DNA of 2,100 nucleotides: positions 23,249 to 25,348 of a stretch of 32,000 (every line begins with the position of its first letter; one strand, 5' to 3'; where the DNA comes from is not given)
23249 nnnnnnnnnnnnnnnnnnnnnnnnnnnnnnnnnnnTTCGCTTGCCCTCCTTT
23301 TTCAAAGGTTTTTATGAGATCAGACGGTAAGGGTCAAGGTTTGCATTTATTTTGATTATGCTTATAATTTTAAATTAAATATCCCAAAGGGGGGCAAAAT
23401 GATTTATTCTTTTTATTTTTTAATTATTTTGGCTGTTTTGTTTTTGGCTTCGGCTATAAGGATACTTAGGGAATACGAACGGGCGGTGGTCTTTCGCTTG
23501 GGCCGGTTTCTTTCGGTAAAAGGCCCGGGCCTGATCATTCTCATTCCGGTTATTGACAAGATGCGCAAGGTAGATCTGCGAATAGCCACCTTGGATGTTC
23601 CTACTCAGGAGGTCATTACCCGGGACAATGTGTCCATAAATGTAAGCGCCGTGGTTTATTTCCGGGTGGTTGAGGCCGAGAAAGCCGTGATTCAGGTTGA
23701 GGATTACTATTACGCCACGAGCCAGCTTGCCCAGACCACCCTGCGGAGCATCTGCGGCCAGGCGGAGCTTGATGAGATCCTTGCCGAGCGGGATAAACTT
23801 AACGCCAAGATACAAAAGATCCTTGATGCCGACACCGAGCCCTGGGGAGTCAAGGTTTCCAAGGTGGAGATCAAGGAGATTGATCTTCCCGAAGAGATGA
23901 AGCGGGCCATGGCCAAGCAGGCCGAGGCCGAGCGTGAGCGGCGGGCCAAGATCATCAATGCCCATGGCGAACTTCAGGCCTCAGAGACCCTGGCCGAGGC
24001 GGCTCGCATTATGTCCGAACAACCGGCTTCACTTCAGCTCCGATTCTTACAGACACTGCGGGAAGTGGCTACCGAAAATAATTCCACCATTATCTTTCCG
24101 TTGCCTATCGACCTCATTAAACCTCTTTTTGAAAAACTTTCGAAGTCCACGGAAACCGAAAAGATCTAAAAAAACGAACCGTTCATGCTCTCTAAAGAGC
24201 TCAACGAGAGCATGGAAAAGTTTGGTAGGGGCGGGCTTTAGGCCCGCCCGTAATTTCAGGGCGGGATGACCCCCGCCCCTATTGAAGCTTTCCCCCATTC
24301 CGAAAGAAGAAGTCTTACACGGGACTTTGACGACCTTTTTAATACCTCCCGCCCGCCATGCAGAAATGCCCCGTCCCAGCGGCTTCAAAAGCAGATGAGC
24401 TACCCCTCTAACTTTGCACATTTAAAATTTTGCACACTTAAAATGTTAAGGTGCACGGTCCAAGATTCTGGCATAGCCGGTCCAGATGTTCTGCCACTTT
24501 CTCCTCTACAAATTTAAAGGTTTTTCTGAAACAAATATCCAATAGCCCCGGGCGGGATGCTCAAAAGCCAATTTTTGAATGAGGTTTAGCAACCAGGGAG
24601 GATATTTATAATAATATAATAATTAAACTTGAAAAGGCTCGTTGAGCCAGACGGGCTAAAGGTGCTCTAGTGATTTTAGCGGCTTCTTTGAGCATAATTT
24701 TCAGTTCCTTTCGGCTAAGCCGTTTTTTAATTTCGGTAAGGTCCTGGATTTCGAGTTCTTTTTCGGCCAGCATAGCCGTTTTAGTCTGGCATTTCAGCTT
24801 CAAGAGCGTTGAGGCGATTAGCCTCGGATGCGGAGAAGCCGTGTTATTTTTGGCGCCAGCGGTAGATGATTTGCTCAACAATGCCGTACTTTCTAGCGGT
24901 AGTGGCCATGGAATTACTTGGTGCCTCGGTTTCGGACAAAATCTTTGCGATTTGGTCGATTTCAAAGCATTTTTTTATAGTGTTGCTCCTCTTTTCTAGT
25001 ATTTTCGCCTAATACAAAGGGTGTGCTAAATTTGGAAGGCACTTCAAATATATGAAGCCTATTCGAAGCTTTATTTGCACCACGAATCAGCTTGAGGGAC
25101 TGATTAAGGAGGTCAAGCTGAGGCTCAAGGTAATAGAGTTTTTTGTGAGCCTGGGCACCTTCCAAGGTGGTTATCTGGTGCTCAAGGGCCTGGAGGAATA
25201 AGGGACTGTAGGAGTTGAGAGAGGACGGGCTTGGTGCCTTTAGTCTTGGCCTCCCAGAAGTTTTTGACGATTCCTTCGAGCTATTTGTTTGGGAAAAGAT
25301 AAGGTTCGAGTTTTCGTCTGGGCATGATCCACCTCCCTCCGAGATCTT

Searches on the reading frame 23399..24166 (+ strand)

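Call 43: search_protein_families(library=pfam, proteins=[window:23399-24166:+], max_evalue=0.0001)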
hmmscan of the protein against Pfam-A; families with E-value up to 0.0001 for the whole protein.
window:23399-24166:+ (256 aa): 2 families
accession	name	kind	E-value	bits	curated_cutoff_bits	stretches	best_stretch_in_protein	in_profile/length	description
PF01145.31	Band_7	-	8.1e-42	143.7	23.6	1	22-191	2-175/176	SPFH domain / Band 7 family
PF13421.11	Band_7_1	-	2.8e-05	24.3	24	1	114-176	144-208/211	SPFH domain-Band 7 family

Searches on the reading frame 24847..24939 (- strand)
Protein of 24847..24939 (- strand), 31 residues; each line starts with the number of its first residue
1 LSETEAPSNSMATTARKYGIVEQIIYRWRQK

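Call 52: search_protein_families(library=pfam, proteins=[window:24847-24939:-], max_evalue=5)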
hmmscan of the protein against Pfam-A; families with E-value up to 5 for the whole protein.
window:24847-24939:- (31 aa): 4 families
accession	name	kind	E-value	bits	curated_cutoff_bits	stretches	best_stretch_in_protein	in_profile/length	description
PF01527.26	HTH_Tnp_1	-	0.0035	18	24.1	1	6-31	21-46/75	Transposase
PF09607.16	BrkDBD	-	0.0041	17.5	23.4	1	12-30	29-47/58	Brinker DNA-binding domain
PF13518.12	HTH_28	-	0.028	15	25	1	12-31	16-35/52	Helix-turn-helix domain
PF13384.12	HTH_23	-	0.061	13.6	24.6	1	10-30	19-39/50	Homeodomain-like domain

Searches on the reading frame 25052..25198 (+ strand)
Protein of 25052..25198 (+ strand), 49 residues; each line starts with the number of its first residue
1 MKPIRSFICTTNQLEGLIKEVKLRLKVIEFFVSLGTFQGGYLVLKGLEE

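Call 52: search_protein_families(library=pfam, proteins=[window:25052-25198:+], max_evalue=5)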
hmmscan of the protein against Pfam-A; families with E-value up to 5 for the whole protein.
window:25052-25198:+ (49 aa): 1 family
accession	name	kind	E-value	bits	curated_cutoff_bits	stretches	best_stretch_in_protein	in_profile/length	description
PF00872.24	Transposase_mut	-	0.24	10.7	21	1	4-31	328-355/379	Transposase, Mutator family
